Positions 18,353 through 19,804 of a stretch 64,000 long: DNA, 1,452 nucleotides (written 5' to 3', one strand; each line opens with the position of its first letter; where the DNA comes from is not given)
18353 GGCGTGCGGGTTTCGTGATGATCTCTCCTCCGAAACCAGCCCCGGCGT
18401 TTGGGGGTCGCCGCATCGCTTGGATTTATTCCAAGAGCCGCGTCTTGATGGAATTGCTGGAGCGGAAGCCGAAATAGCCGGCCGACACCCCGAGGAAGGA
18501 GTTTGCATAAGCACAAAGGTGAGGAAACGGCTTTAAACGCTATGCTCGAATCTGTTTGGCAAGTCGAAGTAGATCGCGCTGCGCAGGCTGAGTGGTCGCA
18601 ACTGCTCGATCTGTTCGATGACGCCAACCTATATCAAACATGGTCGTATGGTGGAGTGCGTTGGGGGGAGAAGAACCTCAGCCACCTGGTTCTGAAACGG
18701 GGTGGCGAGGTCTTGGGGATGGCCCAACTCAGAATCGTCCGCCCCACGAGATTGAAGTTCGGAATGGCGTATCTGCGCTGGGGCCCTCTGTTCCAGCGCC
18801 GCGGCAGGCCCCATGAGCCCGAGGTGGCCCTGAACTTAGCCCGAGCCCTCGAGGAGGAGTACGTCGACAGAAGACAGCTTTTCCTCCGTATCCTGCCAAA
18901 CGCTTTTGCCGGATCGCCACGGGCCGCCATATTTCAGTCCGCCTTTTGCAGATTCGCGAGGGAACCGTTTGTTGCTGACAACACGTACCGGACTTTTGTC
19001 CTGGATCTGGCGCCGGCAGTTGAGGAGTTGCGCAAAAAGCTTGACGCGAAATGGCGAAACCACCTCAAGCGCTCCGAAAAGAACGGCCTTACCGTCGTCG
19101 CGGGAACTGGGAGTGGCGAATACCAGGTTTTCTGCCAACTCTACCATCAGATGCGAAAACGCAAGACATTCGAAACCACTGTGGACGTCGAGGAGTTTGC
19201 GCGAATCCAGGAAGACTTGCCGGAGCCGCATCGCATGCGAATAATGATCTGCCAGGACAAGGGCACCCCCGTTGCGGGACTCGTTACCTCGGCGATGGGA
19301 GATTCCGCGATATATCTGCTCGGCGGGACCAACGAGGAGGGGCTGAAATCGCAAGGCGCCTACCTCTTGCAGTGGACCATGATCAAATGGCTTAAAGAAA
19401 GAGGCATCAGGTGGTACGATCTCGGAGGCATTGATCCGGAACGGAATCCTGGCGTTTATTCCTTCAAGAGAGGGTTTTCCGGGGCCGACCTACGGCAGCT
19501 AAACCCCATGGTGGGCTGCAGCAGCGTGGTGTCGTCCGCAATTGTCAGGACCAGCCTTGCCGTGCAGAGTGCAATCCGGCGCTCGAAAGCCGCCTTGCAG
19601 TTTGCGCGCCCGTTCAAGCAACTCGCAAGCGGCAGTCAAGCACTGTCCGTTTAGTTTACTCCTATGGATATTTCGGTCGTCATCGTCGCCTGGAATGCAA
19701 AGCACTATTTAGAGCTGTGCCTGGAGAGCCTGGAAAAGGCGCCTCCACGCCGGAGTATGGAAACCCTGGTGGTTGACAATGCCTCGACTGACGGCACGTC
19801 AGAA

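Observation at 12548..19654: AsnB, CE4 deacetylase, ACP, FkbH-like loader, VOC epimerase-like protein and FemAB-like transferase: a candidate module that replaces the acyl group on a sugar amine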

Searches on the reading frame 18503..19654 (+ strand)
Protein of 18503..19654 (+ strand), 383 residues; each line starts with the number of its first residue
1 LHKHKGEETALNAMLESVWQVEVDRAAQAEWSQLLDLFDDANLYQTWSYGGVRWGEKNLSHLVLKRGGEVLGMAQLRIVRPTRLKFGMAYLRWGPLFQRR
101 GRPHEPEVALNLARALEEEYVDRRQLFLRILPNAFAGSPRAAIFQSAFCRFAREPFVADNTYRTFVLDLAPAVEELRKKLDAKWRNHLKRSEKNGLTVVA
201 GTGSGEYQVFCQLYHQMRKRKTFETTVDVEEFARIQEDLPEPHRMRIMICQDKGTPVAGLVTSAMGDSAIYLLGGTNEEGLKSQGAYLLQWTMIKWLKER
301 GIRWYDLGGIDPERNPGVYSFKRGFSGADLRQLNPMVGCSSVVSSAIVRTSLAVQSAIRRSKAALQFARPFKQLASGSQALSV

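Call 4: search_protein_families(library=pfam, proteins=[window:18503-19654:+], max_evalue=0.01)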
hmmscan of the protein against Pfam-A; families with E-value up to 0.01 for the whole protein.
window:18503-19654:+ (383 aa): 2 families
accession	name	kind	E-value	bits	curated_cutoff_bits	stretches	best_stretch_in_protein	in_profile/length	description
PF02388.22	FemAB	-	2.3e-21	76.5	24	2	253-327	304-380/406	FemAB family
PF13480.13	Acetyltransf_6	-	2.6e-14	54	22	1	183-322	2-142/143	Acetyltransferase (GNAT) domain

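Call 5: search_protein_families(library=ncbifam, proteins=[window:18503-19654:+], max_evalue=0.01)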
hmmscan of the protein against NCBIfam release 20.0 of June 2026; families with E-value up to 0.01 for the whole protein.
window:18503-19654:+ (383 aa): 2 families
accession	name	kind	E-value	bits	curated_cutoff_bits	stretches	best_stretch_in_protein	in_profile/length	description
NF047883.1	UAcmpLyAlTFemX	equivalog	1.9e-17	63.6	500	1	166-329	151-315/337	UDP-N-acetylmuramoylpentapeptide-lysine N(6)-alanyltransferase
TIGR03019.1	pepcterm_femAB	equivalog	2.6e-12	46.4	260.35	1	156-325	112-274/330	FemAB family XrtA/PEP-CTERM system-associated protein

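Call 40: search_solved_structures(query=window:18503-19654:+, max_evalue=1, show_alignments=2)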
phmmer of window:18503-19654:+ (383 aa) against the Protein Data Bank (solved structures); distinct sequences matched with E-value up to 1: 7.
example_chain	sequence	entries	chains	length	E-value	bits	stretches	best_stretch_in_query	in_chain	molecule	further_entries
1ne9_A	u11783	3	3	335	5e-09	38.6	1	177-325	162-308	FemX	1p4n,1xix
1xe4_A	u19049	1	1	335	5.1e-09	38.6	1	177-325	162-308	FemX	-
3gkr_A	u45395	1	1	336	5.1e-09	38.6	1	177-325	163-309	FemX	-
4ii9_A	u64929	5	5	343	5.3e-09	38.5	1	178-325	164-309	FemX | UDP-N-acetylmuramoylpentapeptide-lysine N(6)-alanyltransferase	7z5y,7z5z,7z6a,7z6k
1xf8_A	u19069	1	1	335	1.5e-08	37.1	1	177-325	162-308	FemX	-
6snr_A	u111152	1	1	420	1.4e-05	27.3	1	253-323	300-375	Lipid II:glycine glycyltransferase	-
1lrz_A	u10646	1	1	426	0.0014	20.6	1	269-330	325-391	factor essential for expression of methicillin resistance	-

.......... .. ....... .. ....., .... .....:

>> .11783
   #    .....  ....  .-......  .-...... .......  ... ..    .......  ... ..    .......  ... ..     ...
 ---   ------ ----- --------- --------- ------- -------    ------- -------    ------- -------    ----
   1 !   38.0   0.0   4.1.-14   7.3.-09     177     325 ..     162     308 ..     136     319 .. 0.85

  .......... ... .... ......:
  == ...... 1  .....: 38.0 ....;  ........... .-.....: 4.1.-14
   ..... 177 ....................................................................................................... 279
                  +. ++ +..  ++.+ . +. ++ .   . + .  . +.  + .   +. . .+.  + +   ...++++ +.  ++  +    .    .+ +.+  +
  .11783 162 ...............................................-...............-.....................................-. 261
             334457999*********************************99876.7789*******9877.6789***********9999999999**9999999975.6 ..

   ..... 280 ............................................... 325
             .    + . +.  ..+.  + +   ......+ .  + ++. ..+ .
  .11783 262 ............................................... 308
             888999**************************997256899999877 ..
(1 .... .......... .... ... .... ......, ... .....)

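Call 42: find_homologous_proteins(query=window:18503-19654:+, max_evalue=0.00001)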
Query window:18503-19654:+ (383 aa): 2017 proteins with E <= 0.00001 among 8000 candidates; the best 120 are listed.
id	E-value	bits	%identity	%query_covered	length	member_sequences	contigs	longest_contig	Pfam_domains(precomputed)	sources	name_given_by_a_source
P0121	2.1e-248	841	100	97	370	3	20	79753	PF13480.14,PF02388.23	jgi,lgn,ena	jgi:hypothetical protein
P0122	4.2e-208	709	82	97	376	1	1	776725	PF13480.14,PF02388.23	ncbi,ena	-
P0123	2.5e-207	706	83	95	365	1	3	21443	PF13480.14,PF02388.23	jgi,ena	jgi:hypothetical protein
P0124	4.3e-206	702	82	97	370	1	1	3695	PF13480.14,PF02388.23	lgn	-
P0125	5.7e-204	695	82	97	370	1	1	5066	PF13480.14,PF02388.23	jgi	-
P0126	8.6e-204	694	81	96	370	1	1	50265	PF13480.14,PF02388.23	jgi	jgi:hypothetical protein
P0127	5.8e-203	692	82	97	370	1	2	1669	PF13480.14,PF02388.23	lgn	-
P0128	2.8e-202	689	82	94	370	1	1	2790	PF13480.14,PF02388.23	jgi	-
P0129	1.4e-201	687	81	97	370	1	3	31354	PF13480.14,PF02388.23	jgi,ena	-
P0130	1.6e-201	687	80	97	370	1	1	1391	PF13480.14,PF02388.23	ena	-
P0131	5.1e-201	685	81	97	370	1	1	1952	PF13480.14,PF02388.23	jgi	-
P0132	8.4e-201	685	81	97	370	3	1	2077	PF13480.14,PF02388.23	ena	-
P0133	2.4e-200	683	81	97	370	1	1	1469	PF13480.14,PF02388.23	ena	-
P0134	9.7e-200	681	80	96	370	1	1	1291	PF13480.14,PF02388.23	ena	-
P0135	2.3e-199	680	80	96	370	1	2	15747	PF13480.14,PF02388.23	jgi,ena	jgi:hypothetical protein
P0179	1.0e-176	605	70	94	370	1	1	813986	PF13480.14,PF02388.23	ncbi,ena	-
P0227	1.6e-172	592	73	92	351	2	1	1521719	PF13480.14,PF02388.23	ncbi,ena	-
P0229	2.5e-172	591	70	95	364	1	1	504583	PF13480.14,PF02388.23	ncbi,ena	-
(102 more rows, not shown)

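Call 60: find_encoding_contigs(protein=P0121, flank=10000, max_places=4)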
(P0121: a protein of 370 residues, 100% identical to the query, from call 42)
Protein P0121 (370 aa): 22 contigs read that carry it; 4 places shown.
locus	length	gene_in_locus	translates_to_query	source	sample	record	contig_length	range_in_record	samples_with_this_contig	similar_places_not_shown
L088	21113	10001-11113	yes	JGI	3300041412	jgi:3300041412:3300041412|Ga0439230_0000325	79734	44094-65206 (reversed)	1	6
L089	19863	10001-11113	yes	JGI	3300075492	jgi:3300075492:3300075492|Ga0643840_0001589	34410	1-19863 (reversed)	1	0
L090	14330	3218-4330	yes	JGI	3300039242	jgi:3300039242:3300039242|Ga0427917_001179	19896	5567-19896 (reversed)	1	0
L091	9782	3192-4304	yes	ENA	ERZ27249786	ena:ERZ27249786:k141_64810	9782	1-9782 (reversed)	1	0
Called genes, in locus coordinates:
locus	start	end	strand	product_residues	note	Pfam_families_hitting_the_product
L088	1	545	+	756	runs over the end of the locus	-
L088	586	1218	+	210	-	PF00908:dTDP_sugar_isom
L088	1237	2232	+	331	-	PF01370:Epimerase, PF04321:RmlD_sub_bind, PF16363:GDP_Man_Dehyd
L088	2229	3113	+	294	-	PF01370:Epimerase, PF04321:RmlD_sub_bind, PF02719:Polysacc_synt_2, PF16363:GDP_Man_Dehyd, PF07993:NAD_binding_4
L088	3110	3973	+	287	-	PF00535:Glycos_transf_2, PF13641:Glyco_tranf_2_3 (weak)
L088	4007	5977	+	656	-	PF13522:GATase_6, PF12481:DUF3700 (weak), PF13537:GATase_7, PF00733:Asn_synthase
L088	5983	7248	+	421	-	PF01522:Polysacc_deac_1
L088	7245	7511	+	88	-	-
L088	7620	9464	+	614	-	PF21211:FkbH_N (weak), PF00702:Hydrolase (faint)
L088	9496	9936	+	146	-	PF13669:Glyoxalase_4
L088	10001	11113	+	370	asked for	PF13480:Acetyltransf_6, PF02388:FemAB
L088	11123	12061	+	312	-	PF00535:Glycos_transf_2, PF13641:Glyco_tranf_2_3, PF13632:Glyco_trans_2_3 (weak)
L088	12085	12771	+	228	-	PF00583:Acetyltransf_1 (weak)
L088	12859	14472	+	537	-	-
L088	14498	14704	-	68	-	-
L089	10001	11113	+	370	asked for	PF13480:Acetyltransf_6, PF02388:FemAB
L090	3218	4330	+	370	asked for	PF13480:Acetyltransf_6, PF02388:FemAB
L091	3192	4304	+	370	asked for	PF13480:Acetyltransf_6, PF02388:FemAB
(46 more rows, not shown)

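Call 64: predict_structure(alignment_id=A2)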
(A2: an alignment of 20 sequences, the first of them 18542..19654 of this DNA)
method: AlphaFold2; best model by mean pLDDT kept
length: 370 residues; sequences in the alignment: 20
mean_pLDDT: 68.7   pTM: 0.68
mean pLDDT of the five models: 68.7, 58.2, 54.0, 53.6, 51.5
residues with pLDDT >= 90: 10; 70-90: 187; 50-70: 116; < 50: 57
segments of 3 or more residues with pLDDT < 50: 1-3, 23-28, 121-124, 145-147, 209-213, 296-306, 351-370
pLDDT, mean of each block of 10 residues (from residue 1): 70 56 47 54 69 84 61 59 68 81 85 69 58 76 58 82 85 86 89 85 66 56 66 88 84 65 73 83 84 57 49 71 77 69 58 40 35
secondary structure, 60 per line:
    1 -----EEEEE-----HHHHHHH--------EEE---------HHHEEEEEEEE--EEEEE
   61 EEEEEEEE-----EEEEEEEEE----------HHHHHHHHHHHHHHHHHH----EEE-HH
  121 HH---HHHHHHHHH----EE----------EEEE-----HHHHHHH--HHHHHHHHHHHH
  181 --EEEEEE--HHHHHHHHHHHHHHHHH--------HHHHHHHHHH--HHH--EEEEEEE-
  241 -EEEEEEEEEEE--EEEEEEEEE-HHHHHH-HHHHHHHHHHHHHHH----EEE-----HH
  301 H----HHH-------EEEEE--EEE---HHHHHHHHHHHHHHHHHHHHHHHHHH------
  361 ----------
elements in order: E6-10 H16-22 E31-33 E46-53 E56-68 E74-82 H93-110 E115-117 H119-122 H126-134 E151-154 H160-166 H169-180 E183-188 H191-207 H216-225 E233-239 E242-252 E255-263 H265-270 H272-286 E291-293 E316-320 E323-325 H329-354

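Call 66: fold_search(model_id=the predicted structure, library=pdb)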
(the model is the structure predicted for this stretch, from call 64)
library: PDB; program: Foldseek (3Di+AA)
matches with E <= 10: 814; with E <= 0.001: 76
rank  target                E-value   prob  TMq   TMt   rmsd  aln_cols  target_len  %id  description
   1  1ne9                  2.4e-12  1.00  0.52  0.57   7.9       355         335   20  Crystal Structure of Weissella viridescens FemX at 1.7 Ang Resolution (released 2004-02-10)
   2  1xe4                  4.9e-12  1.00  0.52  0.56   8.3       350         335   20  Crystal Structure of Weissella viridescens FemX (K36M) Mutant (released 2005-05-31)
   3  7z6a_A                5.2e-12  1.00  0.51  0.55   8.0       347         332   20  CRYSTAL STRUCTURE OF WEISSELLA VIRIDESCENS FEMXVV NON-RIBOSOMAL AMINO ACID TRANSFERASE IN COMPLEX WITH A PEPTIDYL-XNA  (released 2022-10-26)
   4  1xf8                  8.2e-12  1.00  0.53  0.57   7.9       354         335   19  Crystal Structure of Weissella viridescens FemX (Y254F) Mutant (released 2005-05-31)
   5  7z5y_A                1.1e-11  1.00  0.52  0.56   7.8       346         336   21  CRYSTAL STRUCTURE OF WEISSELLA VIRIDESCENS FEMXVV NON-RIBOSOMAL AMINO ACID TRANSFERASE IN COMPLEX WITH A PEPTIDYL-XNA  (released 2022-10-26)
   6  4ii9_A                2.5e-11  1.00  0.52  0.56   7.9       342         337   21  Crystal structure of Weissella viridescens FemXVv non-ribosomal amino acid transferase in complex with a peptidyl-RNA  (released 2013-07-03)
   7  9wqy                  3.8e-11  1.00  0.50  0.63   6.5       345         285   16  aminoacyl-tRNA-dependent peptide synthase, Sba18, complexed with streptothrisamine (released 2026-04-01)
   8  9wqw                  1.5e-10  1.00  0.50  0.62   6.8       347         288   14  aminoacyl-tRNA-dependent peptide synthase, Sbb17 (released 2026-04-01)
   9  9wqx                  5.0e-10  1.00  0.49  0.60   7.1       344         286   14  aminoacyl-tRNA-dependent peptide synthase, Sbb17, complexed with streptothrisamine (released 2026-04-01)
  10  6snr                  1.2e-09  1.00  0.48  0.45   8.7       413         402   16  Crystal structure of FemX (released 2020-09-09)
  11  1lrz                  1.8e-08  1.00  0.36  0.34  17.6       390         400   14  x-ray crystal structure of staphylococcus aureus femA (released 2002-09-04)
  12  9j8q_A                2.9e-07  1.00  0.42  0.22   9.8       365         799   13  MprF from Pseudomonas aeruginosa in GDN micelle, C2 symmetry (released 2025-09-03)
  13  2wpw_B                2.9e-07  1.00  0.34  0.37  10.2       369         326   16  Tandem GNAT protein from the clavulanic acid biosynthesis pathway (without AcCoA) (released 2009-12-29)
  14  4zm6_A                5.2e-07  1.00  0.35  0.20  10.7       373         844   13  A unique GCN5-related glucosamine N-acetyltransferase region exist in the fungal multi-domain GH3 beta-N-acetylglucosa (released 2015-12-09)
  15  2wpw_A                6.5e-07  1.00  0.35  0.38  10.7       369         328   15  Tandem GNAT protein from the clavulanic acid biosynthesis pathway (without AcCoA) (released 2009-12-29)
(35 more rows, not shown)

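Call 67: find_encoding_contigs(protein=P0227, flank=10000, max_places=1)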
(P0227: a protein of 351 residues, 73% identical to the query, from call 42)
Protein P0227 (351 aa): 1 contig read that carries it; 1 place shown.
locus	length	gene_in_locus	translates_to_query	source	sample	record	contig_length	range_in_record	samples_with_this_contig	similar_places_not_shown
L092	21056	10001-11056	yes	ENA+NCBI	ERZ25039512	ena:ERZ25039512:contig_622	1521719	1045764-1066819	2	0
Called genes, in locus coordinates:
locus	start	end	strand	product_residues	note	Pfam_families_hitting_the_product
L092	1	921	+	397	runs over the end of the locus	PF02397:Bac_transf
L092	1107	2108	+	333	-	PF01408:GFO_IDH_MocA, PF02894:GFO_IDH_MocA_C, PF22725:GFO_IDH_MocA_C3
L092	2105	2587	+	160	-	PF25084:LbH_EIF2B (weak), PF25087:GMPPB_C, PF14602:Hexapep_2 (faint), PF00132:Hexapep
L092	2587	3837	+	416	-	PF00155:Aminotran_1_2 (weak), PF01041:DegT_DnrJ_EryC1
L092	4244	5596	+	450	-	PF12797:Fer4_2 (faint), PF12837:Fer4_6 (faint), PF12838:Fer4_7 (weak), PF13187:Fer4_9 (weak), PF14697:Fer4_21 (weak), PF04422:FrhB_FdhB_N, PF04432:FrhB_FdhB_C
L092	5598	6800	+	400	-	PF13477:Glyco_trans_4_2 (faint), PF13439:Glyco_transf_4, PF13579:Glyco_trans_4_4, PF00534:Glycos_transf_1, PF13692:Glyco_trans_1_4, PF13524:Glyco_trans_1_2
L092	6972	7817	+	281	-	PF01522:Polysacc_deac_1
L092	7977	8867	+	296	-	PF13641:Glyco_tranf_2_3, PF00535:Glycos_transf_2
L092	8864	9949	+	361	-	PF01522:Polysacc_deac_1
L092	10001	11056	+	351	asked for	PF13480:Acetyltransf_6, PF02388:FemAB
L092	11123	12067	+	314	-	PF00535:Glycos_transf_2, PF13641:Glyco_tranf_2_3, PF13632:Glyco_trans_2_3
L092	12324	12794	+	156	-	-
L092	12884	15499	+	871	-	PF04932:Wzy_C, PF13480:Acetyltransf_6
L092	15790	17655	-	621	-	-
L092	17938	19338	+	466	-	PF13489:Methyltransf_23 (weak), PF07021:MetW (weak), PF08241:Methyltransf_11 (weak), PF13649:Methyltransf_25 (faint)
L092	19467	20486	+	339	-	PF00535:Glycos_transf_2, PF10111:Glyco_tranf_2_2, PF13641:Glyco_tranf_2_3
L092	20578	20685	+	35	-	-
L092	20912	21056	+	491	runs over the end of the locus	PF01943:Polysacc_synt, PF13440:Polysacc_synt_3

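Call 68: find_encoding_contigs(protein=P0179, flank=10000, max_places=1)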
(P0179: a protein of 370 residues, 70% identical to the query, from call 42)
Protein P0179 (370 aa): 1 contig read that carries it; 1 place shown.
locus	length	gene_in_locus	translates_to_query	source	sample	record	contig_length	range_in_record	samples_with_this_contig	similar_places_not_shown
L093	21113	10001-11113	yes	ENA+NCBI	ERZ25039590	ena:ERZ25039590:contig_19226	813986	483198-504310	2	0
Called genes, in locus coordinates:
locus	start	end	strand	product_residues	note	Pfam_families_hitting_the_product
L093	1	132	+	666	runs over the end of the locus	-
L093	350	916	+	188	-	PF00908:dTDP_sugar_isom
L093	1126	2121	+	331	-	PF01370:Epimerase, PF04321:RmlD_sub_bind, PF16363:GDP_Man_Dehyd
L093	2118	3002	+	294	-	PF01370:Epimerase, PF04321:RmlD_sub_bind, PF16363:GDP_Man_Dehyd, PF02719:Polysacc_synt_2 (weak), PF07993:NAD_binding_4 (faint)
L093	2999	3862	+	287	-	PF00535:Glycos_transf_2, PF13641:Glyco_tranf_2_3 (faint)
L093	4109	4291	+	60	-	PF13522:GATase_6, PF13537:GATase_7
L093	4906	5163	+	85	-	PF00733:Asn_synthase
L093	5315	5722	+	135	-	PF00733:Asn_synthase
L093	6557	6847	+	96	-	PF01522:Polysacc_deac_1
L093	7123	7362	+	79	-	-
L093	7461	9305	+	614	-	PF00702:Hydrolase (faint)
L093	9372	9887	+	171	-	PF13669:Glyoxalase_4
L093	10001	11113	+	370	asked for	PF13480:Acetyltransf_6, PF02388:FemAB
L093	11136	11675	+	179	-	PF00535:Glycos_transf_2, PF13641:Glyco_tranf_2_3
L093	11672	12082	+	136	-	PF13632:Glyco_trans_2_3 (weak), PF13641:Glyco_tranf_2_3 (weak)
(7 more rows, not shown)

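Call 69: find_encoding_contigs(protein=P0229, flank=10000, max_places=1)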
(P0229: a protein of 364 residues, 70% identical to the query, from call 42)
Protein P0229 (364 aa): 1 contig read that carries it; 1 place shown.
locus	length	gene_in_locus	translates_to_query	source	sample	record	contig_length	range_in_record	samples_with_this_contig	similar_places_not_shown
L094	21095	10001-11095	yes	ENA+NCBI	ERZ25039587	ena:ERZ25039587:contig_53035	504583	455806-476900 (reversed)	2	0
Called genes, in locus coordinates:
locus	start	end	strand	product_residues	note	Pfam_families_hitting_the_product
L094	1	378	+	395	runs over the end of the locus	-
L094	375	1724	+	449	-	PF02350:Epimerase_2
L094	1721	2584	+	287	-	PF00535:Glycos_transf_2, PF13641:Glyco_tranf_2_3 (weak)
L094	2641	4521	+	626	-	PF13522:GATase_6, PF13537:GATase_7, PF00733:Asn_synthase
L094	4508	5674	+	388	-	PF01522:Polysacc_deac_1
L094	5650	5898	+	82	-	-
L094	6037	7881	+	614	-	PF00702:Hydrolase (faint)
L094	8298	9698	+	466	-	PF01575:MaoC_dehydratas (weak), PF00106:adh_short, PF13561:adh_short_C2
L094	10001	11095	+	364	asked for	PF13480:Acetyltransf_6, PF02388:FemAB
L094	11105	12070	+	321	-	PF00535:Glycos_transf_2, PF13641:Glyco_tranf_2_3, PF13632:Glyco_trans_2_3 (weak)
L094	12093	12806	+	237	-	-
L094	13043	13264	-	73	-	-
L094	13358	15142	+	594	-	-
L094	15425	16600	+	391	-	PF13480:Acetyltransf_6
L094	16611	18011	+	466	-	-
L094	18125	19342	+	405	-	PF20706:GT4-conflict (weak), PF00534:Glycos_transf_1, PF13692:Glyco_trans_1_4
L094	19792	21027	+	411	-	PF00535:Glycos_transf_2, PF13641:Glyco_tranf_2_3 (weak), PF04138:GtrA_DPMS_TM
